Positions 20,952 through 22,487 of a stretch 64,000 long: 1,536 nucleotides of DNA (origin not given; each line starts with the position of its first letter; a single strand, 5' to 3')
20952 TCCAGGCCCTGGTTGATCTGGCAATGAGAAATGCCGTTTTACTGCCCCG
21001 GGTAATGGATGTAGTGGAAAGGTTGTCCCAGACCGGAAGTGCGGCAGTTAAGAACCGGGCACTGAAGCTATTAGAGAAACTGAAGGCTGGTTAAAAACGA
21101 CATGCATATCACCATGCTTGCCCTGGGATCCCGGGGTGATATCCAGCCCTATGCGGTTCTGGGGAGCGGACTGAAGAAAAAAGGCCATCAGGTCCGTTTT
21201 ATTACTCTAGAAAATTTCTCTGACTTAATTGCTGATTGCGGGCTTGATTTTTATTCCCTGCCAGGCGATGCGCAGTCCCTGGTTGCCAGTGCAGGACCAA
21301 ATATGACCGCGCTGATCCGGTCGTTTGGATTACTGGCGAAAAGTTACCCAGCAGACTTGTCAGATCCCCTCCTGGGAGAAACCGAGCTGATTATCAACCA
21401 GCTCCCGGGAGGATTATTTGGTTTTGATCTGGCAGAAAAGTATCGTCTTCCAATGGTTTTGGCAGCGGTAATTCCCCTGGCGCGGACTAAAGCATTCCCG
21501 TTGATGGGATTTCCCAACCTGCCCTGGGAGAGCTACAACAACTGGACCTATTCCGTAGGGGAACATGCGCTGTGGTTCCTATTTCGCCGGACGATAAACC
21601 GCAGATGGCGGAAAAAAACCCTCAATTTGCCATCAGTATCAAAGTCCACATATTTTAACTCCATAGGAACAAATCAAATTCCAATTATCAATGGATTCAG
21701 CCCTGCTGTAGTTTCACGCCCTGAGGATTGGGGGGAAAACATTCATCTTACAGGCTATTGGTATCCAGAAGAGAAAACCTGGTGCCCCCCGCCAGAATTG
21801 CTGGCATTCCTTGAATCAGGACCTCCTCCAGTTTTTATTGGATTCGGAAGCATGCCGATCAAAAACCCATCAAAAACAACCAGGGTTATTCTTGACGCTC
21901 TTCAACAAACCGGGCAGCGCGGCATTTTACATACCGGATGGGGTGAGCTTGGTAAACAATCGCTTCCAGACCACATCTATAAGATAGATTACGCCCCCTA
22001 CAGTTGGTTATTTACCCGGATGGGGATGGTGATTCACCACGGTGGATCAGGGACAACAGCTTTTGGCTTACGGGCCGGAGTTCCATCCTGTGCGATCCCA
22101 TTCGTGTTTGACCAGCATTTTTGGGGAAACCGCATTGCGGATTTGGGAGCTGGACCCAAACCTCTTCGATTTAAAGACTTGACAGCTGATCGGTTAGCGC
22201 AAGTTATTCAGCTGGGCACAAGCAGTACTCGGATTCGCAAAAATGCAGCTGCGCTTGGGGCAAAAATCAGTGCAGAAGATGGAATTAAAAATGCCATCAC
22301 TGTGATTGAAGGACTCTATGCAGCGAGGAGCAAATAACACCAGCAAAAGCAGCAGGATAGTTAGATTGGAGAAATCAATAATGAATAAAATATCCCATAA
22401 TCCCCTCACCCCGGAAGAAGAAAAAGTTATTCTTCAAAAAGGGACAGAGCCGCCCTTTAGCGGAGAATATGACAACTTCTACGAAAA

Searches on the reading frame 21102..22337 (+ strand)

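Call 64: search_protein_families(library=pfam, proteins=[window:21102-22337:+], max_evalue=0.00001)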
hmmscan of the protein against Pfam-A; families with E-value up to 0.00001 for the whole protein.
window:21102-22337:+ (411 aa): 2 families
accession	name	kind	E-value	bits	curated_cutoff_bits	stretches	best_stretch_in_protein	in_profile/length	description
PF06722.18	EryCIII-like_C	-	3.1e-14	53.6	31.7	1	285-391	26-131/145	Erythromycin biosynthesis protein CIII-like, C-terminal domain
PF03033.26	Glyco_transf_28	-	1.9e-09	38.1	26.2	1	3-59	1-57/139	Glycosyltransferase family 28 N-terminal domain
